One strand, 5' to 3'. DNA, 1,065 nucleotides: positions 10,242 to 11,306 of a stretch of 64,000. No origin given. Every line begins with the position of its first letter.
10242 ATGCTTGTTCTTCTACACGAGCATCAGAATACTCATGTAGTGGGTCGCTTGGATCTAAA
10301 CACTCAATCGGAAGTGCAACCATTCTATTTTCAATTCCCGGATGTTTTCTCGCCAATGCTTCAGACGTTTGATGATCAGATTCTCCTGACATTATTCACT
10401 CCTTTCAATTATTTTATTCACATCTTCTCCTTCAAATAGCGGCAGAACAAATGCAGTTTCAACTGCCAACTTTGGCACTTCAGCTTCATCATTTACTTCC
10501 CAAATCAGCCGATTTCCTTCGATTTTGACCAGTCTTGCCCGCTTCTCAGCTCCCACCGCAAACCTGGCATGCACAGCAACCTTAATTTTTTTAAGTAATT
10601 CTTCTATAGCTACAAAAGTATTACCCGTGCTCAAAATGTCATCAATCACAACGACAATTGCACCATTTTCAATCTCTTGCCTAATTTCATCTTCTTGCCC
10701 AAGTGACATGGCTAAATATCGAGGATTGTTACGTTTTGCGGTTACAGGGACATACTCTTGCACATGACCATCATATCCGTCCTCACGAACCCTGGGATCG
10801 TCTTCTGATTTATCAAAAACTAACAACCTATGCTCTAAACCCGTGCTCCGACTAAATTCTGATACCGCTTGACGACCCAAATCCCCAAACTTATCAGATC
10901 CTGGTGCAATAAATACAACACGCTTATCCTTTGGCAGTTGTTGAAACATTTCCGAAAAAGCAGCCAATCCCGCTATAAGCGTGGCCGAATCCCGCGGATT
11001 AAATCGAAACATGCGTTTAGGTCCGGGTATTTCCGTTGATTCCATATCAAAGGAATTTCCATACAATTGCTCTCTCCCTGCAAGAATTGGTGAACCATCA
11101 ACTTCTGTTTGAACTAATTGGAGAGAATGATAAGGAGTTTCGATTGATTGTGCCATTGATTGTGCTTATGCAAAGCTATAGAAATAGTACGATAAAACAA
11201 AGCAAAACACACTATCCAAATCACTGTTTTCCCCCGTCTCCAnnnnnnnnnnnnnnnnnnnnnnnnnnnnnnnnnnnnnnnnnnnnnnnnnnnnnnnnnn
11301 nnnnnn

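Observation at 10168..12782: XRE regulator with palindromic operator divergent from a four-gene HNH nuclease / extended PRTase operon (defense- or toxin-like island)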

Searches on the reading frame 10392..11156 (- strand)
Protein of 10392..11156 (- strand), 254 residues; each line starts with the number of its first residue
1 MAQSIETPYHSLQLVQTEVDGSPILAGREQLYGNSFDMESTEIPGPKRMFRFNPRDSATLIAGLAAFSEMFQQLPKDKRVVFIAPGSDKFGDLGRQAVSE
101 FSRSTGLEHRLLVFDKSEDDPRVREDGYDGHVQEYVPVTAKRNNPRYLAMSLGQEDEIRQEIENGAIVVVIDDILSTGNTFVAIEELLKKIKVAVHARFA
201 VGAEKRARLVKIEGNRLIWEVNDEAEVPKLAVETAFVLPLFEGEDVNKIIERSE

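Call 6: search_protein_families(library=pfam, proteins=[window:10392-11156:-], max_evalue=1)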
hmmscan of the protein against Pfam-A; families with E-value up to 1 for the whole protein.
window:10392-11156:- (254 aa): 2 families
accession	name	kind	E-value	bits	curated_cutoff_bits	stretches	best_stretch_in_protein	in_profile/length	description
PF00156.33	Pribosyltran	-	5.2e-08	32.8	26.3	1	140-213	61-134/158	Phosphoribosyl transferase domain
PF15609.12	PRTase_2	-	0.0087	16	28.8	1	159-192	113-146/188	Phosphoribosyl transferase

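Call 7: search_protein_families(library=padloc, proteins=[window:10392-11156:-], max_evalue=1)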
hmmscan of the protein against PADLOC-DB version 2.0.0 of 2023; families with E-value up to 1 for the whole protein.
window:10392-11156:- (254 aa): 2 families
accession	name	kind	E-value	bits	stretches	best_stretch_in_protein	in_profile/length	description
PDLC03962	ShosT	-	1.2e-06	26.6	1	141-194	145-201/237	-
PDLC02935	PRTase_III-A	-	0.019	12.3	1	155-184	122-147/290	-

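Call 8: search_protein_families(library=ncbifam, proteins=[window:10392-11156:-], max_evalue=1)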
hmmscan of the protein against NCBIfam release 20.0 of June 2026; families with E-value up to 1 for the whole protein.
window:10392-11156:- (254 aa): 23 families
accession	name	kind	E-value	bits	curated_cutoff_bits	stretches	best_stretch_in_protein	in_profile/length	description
NF005592.0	PRK07322.1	subfamily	1.1e-06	28.1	143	1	164-206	119-161/180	adenine phosphoribosyltransferase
NF002635.0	PRK02304.1-4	subfamily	1.1e-05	25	146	1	161-201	111-151/188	adenine phosphoribosyltransferase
NF002636.0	PRK02304.1-5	equivalog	1.2e-05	24.9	125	1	159-197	110-149/176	adenine phosphoribosyltransferase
TIGR01090.1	apt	equivalog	5.4e-05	23.3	185.85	1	161-196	105-140/169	adenine phosphoribosyltransferase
NF040646.1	HPT_Archaea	equivalog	6.2e-05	22.7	200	1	161-201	110-150/184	hypoxanthine/guanine phosphoribosyltransferase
NF002634.0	PRK02304.1-3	equivalog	0.00014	21.6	170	1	161-200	114-153/182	adenine phosphoribosyltransferase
NF009211.0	PRK12560.1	equivalog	0.00024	21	188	1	161-197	110-146/187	adenine phosphoribosyltransferase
NF006605.0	PRK09162.1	equivalog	0.00057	19.3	181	1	164-207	97-139/183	hypoxanthine-guanine phosphoribosyltransferase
NF002632.0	PRK02304.1-1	equivalog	0.0026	17.5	243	1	160-201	114-156/183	adenine phosphoribosyltransferase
TIGR00201.1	comF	subfamily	0.0027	17.7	233.55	1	164-194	151-181/190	ComF family protein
NF004689.0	PRK06031.1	equivalog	0.0027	17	175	1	165-197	154-186/233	phosphoribosyltransferase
NF002095.0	PRK00934.1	equivalog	0.0043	16.2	296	1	165-191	205-231/287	ribose-phosphate diphosphokinase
NF005537.0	PRK07199.1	subfamily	0.0065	15.6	322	1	164-204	210-256/301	ribose-phosphate diphosphokinase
NF002633.0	PRK02304.1-2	equivalog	0.0073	16.1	224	1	161-195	107-141/172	adenine phosphoribosyltransferase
TIGR01251.1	ribP_PPkin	subfamily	0.0092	14.9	113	1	164-200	209-248/309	ribose-phosphate diphosphokinase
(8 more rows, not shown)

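Call 9: find_homologous_proteins(query=window:10392-11156:-)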
Query window:10392-11156:- (254 aa): 6 proteins with E <= 0.001 among 1100 candidates.
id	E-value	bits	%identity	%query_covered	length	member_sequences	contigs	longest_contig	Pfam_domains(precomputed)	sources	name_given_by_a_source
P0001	3.2e-161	552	100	100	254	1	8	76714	PF00156.34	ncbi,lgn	-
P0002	7.5e-129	446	82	100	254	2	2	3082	PF00156.34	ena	-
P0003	1.8e-122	426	79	98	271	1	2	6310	PF00156.34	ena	-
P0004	4.6e-120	418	78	100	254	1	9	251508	PF00156.34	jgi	jgi:hypothetical protein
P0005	3.6e-91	323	62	100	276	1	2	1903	-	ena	-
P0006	4.8e-73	264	54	96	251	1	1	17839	PF00156.34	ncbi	-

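Call 10: search_protein_families(library=phrogs, proteins=[window:10392-11156:-], max_evalue=0.1)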
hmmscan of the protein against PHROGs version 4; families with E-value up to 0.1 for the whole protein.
window:10392-11156:- (254 aa): 4 families
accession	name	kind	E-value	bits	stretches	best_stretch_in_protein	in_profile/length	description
phrog_8995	-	other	0.0013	19.6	1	159-195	74-110/148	phosphoribosyl transferase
phrog_619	-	other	0.0032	17.6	1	162-191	199-228/282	ribose-phosphate pyrophosphokinase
phrog_8417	-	unknown function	0.0077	16.5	1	157-191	167-202/225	-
phrog_22413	-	unknown function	0.077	13.5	0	161-213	128-180/242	-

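Call 11: find_encoding_contigs(protein=P0004, flank=10000, max_places=4)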
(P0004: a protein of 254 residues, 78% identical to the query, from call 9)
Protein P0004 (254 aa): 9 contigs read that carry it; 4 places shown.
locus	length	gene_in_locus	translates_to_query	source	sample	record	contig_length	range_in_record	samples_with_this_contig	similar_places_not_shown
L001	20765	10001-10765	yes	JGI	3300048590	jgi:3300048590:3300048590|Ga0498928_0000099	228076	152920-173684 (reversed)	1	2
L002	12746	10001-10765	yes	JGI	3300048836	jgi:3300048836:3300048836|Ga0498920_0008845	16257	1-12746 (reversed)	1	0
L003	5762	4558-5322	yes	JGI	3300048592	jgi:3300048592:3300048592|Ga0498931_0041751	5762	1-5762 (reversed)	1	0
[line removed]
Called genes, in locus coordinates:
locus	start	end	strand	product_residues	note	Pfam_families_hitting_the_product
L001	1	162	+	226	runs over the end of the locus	PF00156:Pribosyltran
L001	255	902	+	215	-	PF07690:MFS_1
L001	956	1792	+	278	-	PF00215:OMPdecase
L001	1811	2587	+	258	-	PF01048:PNP_UDP_1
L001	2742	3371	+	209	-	PF00156:Pribosyltran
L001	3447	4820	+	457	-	-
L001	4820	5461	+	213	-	PF01712:dNK, PF13671:AAA_33 (faint)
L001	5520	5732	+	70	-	-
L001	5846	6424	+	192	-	-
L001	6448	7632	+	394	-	-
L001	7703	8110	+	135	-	-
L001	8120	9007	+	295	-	PF00763:THF_DHG_CYH, PF02882:THF_DHG_CYH_C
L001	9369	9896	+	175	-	-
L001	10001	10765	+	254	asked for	PF00156:Pribosyltran (weak)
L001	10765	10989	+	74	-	-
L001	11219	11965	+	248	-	PF00318:Ribosomal_S2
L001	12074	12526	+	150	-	PF25025:EF-Ts_N (weak), PF00889:EF_TS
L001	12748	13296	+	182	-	PF01765:RRF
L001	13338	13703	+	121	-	PF05635:23S_rRNA_IVP, PF22296:bAvd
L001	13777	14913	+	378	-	PF02163:Peptidase_M50, PF13180:PDZ_2 (weak), PF17820:PDZ_6 (weak)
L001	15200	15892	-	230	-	-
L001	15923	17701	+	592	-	PF00587:tRNA-synt_2b, PF04073:tRNA_edit, PF03129:HGTP_anticodon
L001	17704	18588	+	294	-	-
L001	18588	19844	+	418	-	PF09594:GT87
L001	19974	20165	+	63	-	PF01165:Ribosomal_S21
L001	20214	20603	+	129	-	PF02130:YbeY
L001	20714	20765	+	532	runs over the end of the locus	PF13177:DNA_pol3_delta2, PF00004:AAA, PF22608:DNAX_ATPase_lid, PF12169:DNA_pol3_gamma3 (faint), PF20964:DnaX_C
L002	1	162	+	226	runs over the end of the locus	PF00156:Pribosyltran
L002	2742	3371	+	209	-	PF00156:Pribosyltran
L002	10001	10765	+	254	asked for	PF00156:Pribosyltran (weak)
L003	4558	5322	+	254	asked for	PF00156:Pribosyltran (weak)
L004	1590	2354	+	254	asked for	PF00156:Pribosyltran (weak)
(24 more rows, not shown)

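Call 12: find_encoding_contigs(protein=P0006, flank=10000, max_places=3)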
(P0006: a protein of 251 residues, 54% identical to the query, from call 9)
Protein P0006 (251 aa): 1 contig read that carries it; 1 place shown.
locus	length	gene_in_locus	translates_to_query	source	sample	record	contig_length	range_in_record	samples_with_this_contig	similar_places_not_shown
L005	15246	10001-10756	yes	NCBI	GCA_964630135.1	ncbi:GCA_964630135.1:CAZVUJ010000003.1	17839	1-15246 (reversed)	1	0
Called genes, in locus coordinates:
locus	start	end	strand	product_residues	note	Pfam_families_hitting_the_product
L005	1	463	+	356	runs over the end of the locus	PF01180:DHO_dh, PF01207:Dus (faint)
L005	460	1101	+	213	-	PF00156:Pribosyltran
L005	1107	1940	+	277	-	PF00215:OMPdecase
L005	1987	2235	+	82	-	-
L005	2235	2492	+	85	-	PF05016:ParE_toxin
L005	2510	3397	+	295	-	PF01048:PNP_UDP_1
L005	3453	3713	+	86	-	-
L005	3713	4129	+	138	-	PF01850:PIN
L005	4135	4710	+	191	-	PF00156:Pribosyltran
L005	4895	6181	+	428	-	-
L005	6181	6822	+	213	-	PF01712:dNK, PF13671:AAA_33 (faint)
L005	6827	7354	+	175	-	-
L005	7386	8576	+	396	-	-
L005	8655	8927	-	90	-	-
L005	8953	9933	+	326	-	PF00763:THF_DHG_CYH, PF02882:THF_DHG_CYH_C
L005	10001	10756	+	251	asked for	PF00156:Pribosyltran (weak)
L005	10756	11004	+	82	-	-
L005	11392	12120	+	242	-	PF00318:Ribosomal_S2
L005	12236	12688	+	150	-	PF25025:EF-Ts_N (weak), PF00889:EF_TS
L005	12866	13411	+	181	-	PF01765:RRF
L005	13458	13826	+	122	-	PF05635:23S_rRNA_IVP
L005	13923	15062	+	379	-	PF02163:Peptidase_M50, PF13180:PDZ_2, PF17820:PDZ_6 (weak)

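Call 14: find_encoding_contigs(protein=P0003, flank=10000, max_places=3)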
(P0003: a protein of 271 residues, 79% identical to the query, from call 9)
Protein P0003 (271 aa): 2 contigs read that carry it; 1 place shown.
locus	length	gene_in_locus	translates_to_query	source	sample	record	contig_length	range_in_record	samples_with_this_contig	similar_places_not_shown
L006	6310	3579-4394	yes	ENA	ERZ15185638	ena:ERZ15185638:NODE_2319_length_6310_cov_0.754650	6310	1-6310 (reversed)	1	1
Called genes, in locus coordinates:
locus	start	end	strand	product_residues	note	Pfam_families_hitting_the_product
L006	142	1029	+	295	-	-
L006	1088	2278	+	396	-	-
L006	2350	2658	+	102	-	-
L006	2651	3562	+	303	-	PF00763:THF_DHG_CYH, PF02882:THF_DHG_CYH_C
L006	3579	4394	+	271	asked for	PF00156:Pribosyltran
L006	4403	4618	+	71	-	-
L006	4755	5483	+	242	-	PF00318:Ribosomal_S2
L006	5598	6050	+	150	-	PF25025:EF-Ts_N (weak), PF00889:EF_TS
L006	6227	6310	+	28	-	?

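Call 15: find_encoding_contigs(protein=P0002, flank=10000, max_places=3)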
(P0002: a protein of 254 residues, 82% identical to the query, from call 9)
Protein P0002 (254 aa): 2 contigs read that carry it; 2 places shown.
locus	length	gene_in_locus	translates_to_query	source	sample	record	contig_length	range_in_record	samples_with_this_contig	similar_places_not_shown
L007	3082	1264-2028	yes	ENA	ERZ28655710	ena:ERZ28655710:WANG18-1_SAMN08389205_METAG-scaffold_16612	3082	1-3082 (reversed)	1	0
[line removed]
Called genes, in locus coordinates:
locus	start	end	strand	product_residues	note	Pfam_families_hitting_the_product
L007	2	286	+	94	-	?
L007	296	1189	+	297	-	PF00763:THF_DHG_CYH, PF02882:THF_DHG_CYH_C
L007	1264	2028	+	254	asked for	PF00156:Pribosyltran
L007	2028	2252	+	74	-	-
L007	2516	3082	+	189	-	?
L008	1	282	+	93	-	?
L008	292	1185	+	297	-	PF00763:THF_DHG_CYH, PF02882:THF_DHG_CYH_C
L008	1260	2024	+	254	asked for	PF00156:Pribosyltran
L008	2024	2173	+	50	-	?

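Call 16: find_encoding_contigs(protein=P0005, flank=10000, max_places=3)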
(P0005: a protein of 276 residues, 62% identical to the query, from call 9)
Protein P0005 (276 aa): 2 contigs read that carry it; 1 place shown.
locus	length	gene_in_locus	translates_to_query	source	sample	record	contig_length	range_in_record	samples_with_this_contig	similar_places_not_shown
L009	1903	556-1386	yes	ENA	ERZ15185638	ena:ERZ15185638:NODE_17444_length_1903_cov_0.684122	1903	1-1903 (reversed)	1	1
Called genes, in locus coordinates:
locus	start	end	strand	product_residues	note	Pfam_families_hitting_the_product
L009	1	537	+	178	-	?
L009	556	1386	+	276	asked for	-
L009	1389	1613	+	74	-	-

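Call 23: find_encoding_contigs(protein=P0001, flank=10000, max_places=6)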
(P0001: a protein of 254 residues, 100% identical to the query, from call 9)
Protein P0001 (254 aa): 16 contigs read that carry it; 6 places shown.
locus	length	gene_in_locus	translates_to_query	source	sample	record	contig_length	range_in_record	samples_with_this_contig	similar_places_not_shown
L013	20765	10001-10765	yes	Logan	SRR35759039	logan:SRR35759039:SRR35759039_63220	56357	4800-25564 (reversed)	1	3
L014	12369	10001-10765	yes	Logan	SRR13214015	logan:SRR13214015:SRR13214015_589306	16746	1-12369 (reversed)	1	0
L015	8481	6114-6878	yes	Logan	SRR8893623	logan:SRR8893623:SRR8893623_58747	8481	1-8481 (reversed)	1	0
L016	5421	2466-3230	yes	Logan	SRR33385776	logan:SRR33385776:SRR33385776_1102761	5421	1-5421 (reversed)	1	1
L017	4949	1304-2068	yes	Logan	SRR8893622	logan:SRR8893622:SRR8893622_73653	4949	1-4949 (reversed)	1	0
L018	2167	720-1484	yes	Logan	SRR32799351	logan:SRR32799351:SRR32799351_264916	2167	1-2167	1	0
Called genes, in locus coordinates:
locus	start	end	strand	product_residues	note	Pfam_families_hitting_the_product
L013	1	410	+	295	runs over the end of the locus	PF00215:OMPdecase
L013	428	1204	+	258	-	PF01048:PNP_UDP_1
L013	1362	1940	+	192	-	PF00156:Pribosyltran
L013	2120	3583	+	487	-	-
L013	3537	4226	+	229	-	PF01712:dNK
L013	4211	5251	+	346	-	-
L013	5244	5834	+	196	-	-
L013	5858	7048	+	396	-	-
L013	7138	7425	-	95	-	-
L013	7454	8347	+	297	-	PF00763:THF_DHG_CYH, PF02882:THF_DHG_CYH_C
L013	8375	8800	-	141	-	PF01381:HTH_3, PF13443:HTH_26 (weak)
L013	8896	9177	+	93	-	-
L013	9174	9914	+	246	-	-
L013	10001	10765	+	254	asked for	PF00156:Pribosyltran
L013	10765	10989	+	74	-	-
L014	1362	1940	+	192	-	PF00156:Pribosyltran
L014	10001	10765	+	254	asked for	PF00156:Pribosyltran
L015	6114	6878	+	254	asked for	PF00156:Pribosyltran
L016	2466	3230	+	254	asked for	PF00156:Pribosyltran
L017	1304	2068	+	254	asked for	PF00156:Pribosyltran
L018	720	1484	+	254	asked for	PF00156:Pribosyltran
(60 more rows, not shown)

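Call 27: find_related_loci(query=A1, collection=genome_contigs, flank=6000)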
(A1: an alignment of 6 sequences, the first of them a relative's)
Query A1 (254 aa) in genome_contigs; peptide patterns used: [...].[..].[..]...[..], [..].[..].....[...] (x = any residue, [..] = any of these).
102 stretches matched a pattern; 1 encode a relative of the query (tblastn E <= 1e-3); 1 distinct loci.
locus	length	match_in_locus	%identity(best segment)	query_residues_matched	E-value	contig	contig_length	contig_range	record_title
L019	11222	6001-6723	54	10-252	2e-81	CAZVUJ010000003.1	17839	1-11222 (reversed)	MAG TPA_asm: uncultured Pseudomonadales bacterium isolate SRP192515_co2_107 genome assembly, contig: NODE_2569_length_17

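Call 34: predict_structure(alignment_id=A1)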
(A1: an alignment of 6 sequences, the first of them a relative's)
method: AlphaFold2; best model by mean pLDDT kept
length: 254 residues; sequences in the alignment: 6
mean_pLDDT: 57.0   pTM: 0.60
mean pLDDT of the five models: 57.0, 54.7, 54.1, 52.9, 42.9
residues with pLDDT >= 90: 15; 70-90: 90; 50-70: 35; < 50: 114
segments of 3 or more residues with pLDDT < 50: 1-55, 138-140, 174-176, 202-254
pLDDT, mean of each block of 10 residues (from residue 1): 24 29 29 23 27 48 63 78 76 78 88 86 85 71 74 91 85 60 82 75 40 37 35 25 28 29
secondary structure, 60 per line:
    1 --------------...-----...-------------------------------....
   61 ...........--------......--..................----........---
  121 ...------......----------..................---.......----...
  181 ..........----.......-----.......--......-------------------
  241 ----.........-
elements in order: E15-17 E23-25 H57-71 E80-85 H88-105 E110-117 E130-135 E146-151 H152-163 E167-173 H178-190 E195-201 E207-213 E216-221 H245-253

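Call 36: search_protein_representatives(alignment_id=A1)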
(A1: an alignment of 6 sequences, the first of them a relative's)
Query: 6 sequences, 254 profile positions. Proteins with E-value up to 0.001 (for the whole library): 29; up to 1e-10: 7; up to 1e-30: 2. The best 29 are listed.
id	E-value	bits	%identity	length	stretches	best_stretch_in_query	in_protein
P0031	2.0e-103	361.6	-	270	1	1-251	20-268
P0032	6.9e-68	245.1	-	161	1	94-253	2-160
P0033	2.5e-12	63.1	-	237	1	28-192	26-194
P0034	8.9e-12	61.2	-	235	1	51-189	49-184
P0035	1.7e-11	60.4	-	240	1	45-191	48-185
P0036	2.1e-11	60.0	-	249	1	46-189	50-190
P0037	9.8e-11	57.8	-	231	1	42-189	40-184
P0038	3.5e-09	52.7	-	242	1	48-185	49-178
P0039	4.9e-08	49.0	-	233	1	49-191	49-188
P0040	1.3e-06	44.3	-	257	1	44-208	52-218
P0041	1.5e-06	44.1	-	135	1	120-189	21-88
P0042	2.0e-06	43.7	-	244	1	75-191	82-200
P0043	2.2e-06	43.6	-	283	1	45-191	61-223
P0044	4.5e-06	42.6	-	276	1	46-191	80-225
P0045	5.0e-06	42.4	-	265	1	41-198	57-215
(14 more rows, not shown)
